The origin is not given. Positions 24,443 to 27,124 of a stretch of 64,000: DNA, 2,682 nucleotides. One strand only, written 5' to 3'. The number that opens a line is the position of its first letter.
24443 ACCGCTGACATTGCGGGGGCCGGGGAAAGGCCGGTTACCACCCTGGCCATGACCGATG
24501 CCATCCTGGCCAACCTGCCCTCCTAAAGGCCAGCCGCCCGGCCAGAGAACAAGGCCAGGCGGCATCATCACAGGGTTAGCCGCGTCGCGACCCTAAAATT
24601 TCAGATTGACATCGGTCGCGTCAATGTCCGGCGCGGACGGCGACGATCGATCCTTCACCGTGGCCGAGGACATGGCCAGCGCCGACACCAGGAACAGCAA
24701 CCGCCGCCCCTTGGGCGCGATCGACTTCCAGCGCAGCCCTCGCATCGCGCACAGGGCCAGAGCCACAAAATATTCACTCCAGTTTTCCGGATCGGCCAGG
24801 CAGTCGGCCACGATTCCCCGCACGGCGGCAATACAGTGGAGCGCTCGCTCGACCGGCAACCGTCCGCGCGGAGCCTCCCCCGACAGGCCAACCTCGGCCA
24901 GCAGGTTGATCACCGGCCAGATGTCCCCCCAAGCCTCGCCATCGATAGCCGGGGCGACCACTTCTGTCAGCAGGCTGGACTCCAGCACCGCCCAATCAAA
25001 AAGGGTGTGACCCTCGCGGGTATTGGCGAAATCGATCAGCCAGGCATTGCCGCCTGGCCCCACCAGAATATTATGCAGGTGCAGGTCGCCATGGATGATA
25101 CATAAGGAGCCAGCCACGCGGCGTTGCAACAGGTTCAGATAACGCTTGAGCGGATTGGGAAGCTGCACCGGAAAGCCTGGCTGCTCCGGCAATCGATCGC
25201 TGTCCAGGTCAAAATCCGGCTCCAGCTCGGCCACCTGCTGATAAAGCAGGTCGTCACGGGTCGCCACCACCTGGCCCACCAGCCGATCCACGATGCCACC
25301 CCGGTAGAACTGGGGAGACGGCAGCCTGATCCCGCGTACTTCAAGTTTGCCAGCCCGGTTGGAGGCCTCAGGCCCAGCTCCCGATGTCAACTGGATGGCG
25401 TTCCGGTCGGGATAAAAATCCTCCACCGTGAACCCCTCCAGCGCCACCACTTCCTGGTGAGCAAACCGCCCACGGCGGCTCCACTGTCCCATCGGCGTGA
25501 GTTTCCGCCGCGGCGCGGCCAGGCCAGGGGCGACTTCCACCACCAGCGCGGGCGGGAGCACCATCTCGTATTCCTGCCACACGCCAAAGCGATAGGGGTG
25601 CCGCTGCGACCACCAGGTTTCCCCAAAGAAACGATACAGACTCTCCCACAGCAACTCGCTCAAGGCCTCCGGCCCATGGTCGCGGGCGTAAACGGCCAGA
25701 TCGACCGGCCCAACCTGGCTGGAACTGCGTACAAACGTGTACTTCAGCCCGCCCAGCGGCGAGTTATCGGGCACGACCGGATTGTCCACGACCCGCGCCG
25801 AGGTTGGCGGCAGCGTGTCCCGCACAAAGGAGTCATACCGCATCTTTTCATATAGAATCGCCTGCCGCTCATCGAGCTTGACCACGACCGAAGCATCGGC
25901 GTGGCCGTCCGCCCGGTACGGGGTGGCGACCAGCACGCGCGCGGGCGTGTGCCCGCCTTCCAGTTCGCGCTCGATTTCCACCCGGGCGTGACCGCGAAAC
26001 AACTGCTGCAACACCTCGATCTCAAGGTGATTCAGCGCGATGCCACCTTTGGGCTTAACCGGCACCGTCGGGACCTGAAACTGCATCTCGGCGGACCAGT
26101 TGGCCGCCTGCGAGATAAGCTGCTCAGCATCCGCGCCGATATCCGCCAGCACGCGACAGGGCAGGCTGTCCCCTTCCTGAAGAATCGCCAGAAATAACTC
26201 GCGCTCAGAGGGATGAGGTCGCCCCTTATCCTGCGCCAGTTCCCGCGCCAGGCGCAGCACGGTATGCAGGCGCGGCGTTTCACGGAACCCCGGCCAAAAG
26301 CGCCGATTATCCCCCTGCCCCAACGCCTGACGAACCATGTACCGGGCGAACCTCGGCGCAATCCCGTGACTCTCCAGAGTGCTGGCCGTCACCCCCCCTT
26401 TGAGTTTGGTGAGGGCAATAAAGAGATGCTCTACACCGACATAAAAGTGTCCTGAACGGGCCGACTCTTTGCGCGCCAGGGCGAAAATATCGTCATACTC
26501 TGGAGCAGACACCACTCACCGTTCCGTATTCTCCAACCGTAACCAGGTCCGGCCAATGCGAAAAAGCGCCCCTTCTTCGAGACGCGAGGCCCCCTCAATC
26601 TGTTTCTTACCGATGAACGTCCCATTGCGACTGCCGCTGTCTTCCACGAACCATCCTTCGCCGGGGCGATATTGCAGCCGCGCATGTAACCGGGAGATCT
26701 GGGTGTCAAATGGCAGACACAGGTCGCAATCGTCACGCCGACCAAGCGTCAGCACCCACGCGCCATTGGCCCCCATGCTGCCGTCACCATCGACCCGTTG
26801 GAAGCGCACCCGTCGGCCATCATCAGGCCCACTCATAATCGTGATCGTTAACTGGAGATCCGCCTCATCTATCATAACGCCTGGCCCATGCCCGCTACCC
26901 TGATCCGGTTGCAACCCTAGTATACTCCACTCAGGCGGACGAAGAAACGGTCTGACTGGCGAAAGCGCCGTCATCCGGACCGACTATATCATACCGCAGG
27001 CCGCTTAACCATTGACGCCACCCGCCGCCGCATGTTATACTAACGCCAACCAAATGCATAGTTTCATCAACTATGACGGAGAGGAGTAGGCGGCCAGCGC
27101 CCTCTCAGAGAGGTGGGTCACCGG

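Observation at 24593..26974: FHA-domain protein operonic with a Clp_N::kinase-like fusion protein - candidate uncharacterised phospho-signalling module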

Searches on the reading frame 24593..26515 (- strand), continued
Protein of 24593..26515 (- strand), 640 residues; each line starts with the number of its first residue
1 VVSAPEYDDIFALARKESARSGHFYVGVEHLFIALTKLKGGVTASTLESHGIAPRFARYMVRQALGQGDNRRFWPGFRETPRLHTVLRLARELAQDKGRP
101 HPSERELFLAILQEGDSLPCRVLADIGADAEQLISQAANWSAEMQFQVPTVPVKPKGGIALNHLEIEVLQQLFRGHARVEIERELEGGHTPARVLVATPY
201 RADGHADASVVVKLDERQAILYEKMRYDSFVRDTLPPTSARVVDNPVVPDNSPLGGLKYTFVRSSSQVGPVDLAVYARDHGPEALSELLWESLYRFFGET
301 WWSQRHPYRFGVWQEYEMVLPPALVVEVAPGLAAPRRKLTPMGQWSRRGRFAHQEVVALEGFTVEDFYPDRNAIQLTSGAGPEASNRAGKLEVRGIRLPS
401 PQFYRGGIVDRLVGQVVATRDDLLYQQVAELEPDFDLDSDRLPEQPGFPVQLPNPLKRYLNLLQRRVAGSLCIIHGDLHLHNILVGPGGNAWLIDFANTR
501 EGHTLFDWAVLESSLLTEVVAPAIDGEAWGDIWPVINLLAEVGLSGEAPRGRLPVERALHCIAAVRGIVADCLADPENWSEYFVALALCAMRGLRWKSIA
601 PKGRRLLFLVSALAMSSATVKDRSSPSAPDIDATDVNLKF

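Call 69: fold_search(model_id=the predicted structure, library=viral)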
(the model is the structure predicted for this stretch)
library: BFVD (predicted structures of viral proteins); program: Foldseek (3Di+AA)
matches with E <= 10: 307; with E <= 0.001: 0
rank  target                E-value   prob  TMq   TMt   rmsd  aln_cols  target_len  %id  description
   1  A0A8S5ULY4            1.1e-03  1.00  0.29  0.41   8.4       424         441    9  NTP transferase [Myoviridae sp. ctCo31]
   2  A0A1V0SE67            2.4e-03  1.00  0.27  0.27   9.0       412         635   10  Nucleotidyl transferase domain-containing protein [Indivirus ILV1]
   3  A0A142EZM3            4.8e-03  1.00  0.30  0.34   7.2       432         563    8  (no name in the UniProt tables at hand)
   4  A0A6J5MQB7            9.8e-03  1.00  0.25  0.56   9.9       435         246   13  Aminoglycoside phosphotransferase [uncultured Caudovirales phage]
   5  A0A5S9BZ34            1.8e-02  0.99  0.28  0.33   8.5       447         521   10  Guanylyltransferase [Tenacibaculum phage PTm1]
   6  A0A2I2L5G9            2.1e-02  0.72  0.18  0.31  22.3       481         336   11  Serine/Threonine protein kinase [Orpheovirus IHUMI-LCC2]
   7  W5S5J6                2.8e-02  0.97  0.12  0.27   6.1       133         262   20  Ser/Thr protein kinase [Pithovirus sibericum]
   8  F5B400                6.4e-02  0.14  0.13  0.11  26.9       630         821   12  (no name in the UniProt tables at hand)
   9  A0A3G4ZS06            6.7e-02  0.60  0.14  0.25  16.2       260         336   13  Choline/ethanolamine kinase [Terrestrivirus sp.]
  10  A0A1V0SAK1            7.7e-02  0.25  0.16  0.14  15.3       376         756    9  Phosphoinositide 3-kinase [Catovirus CTV1]
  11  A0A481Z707            8.1e-02  0.66  0.19  0.36  14.6       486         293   10  Putative serine/threonine protein kinase [Pithovirus LCPAC302]
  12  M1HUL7                1.0e-01  0.11  0.10  0.14  23.1       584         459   10  (no name in the UniProt tables at hand)
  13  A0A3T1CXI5            1.1e-01  0.89  0.15  0.28   5.0       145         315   15  Ser/Thr protein kinase [Acanthamoeba castellanii medusavirus J1]
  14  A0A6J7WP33            1.2e-01  0.07  0.08  0.11  17.2       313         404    9  DUF1566 domain-containing protein [uncultured Caudovirales phage]
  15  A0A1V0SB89            1.4e-01  0.38  0.11  0.13  14.6       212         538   11  UDP-N-acetylglucosamine diphosphorylase [Catovirus CTV1]
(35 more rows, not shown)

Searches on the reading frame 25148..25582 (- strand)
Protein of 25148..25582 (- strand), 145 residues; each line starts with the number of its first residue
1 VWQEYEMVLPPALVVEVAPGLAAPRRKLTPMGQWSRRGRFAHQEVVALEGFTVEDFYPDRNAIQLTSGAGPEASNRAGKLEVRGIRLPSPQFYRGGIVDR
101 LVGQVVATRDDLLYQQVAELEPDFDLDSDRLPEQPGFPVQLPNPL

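Call 43: predict_structure(alignment_id=A2)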
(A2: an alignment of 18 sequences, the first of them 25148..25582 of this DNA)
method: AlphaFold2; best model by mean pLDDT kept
length: 145 residues; sequences in the alignment: 18
mean_pLDDT: 79.8   pTM: 0.70
mean pLDDT of the five models: 79.8, 78.4, 77.2, 76.1, 76.0
residues with pLDDT >= 90: 67; 70-90: 37; 50-70: 35; < 50: 6
segments of 3 or more residues with pLDDT < 50: 134-136
pLDDT, mean of each block of 10 residues (from residue 1): 63 93 91 83 93 92 85 65 91 91 93 84 57 51 51
secondary structure, 60 per line:
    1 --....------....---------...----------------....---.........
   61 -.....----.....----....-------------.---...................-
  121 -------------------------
elements in order: H3-6 E13-16 E26-28 E45-48 E52-57 E62-66 H71-75 E80-83 E101-108 H109-119

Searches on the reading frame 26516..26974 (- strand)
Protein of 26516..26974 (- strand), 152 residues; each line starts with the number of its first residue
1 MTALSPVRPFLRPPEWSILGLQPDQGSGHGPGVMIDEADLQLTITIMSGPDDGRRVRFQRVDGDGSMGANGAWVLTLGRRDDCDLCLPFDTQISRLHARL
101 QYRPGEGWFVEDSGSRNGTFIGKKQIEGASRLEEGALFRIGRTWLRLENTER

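Call 3: search_protein_families(library=pfam, proteins=[window:26516-26974:-], max_evalue=1)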
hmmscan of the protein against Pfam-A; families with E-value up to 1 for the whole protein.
window:26516-26974:- (152 aa): 3 families
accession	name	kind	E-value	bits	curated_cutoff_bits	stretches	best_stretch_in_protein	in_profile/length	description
PF00498.31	FHA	-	1.6e-17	64.1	20.7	1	76-141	2-67/67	FHA domain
PF16697.10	Yop-YscD_cpl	-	1.3e-12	48.2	33.2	1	75-149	19-92/94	Inner membrane component of T3SS, cytoplasmic domain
PF10590.14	PNP_phzG_C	-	0.083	13.3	27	1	94-110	19-37/42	Pyridoxine 5'-phosphate oxidase C-terminal dimerisation region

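Call 4: search_protein_families(library=ncbifam, proteins=[window:26516-26974:-], max_evalue=1)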
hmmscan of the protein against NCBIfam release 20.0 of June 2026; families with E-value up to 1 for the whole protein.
window:26516-26974:- (152 aa): 5 families
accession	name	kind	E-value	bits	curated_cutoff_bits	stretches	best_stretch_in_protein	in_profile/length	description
NF049868.1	FhaB_Rv0019c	equivalog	3.9e-18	66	125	1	74-147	87-158/158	FHA domain-containing protein FhaB/FipA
NF033760.1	gliding_GltG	equivalog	6.9e-07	28.2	650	1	76-150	27-99/650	adventurous gliding motility protein GltG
NF041660.2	oxygluDhInhib_OdhI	equivalog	9.6e-07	28.7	200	1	74-143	57-123/130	oxoglutarate dehydrogenase inhibitor Odhl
TIGR03354.1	VI_FHA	hypoth_equivalog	1.7e-06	28.1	120.25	1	70-145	24-99/420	type VI secretion system-associated FHA domain protein TagH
NF052573.1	HisKinEspAMyxo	equivalog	0.00042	18.5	1400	1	77-143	50-115/755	serine histidine kinase EspA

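Call 8: search_protein_families(library=padloc, proteins=[window:26516-26974:-], max_evalue=1)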
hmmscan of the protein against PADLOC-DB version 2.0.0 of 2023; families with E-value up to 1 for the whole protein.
window:26516-26974:- (152 aa): 0 families

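Call 49: list_cluster_members(proteins=[P0001, window:26516-26974:-])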
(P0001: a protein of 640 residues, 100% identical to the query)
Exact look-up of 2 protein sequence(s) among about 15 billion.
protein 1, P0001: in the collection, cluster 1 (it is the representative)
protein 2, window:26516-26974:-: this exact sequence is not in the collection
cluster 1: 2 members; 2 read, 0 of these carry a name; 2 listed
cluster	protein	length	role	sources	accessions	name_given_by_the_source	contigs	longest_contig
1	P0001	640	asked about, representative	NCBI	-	-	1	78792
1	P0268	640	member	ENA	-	-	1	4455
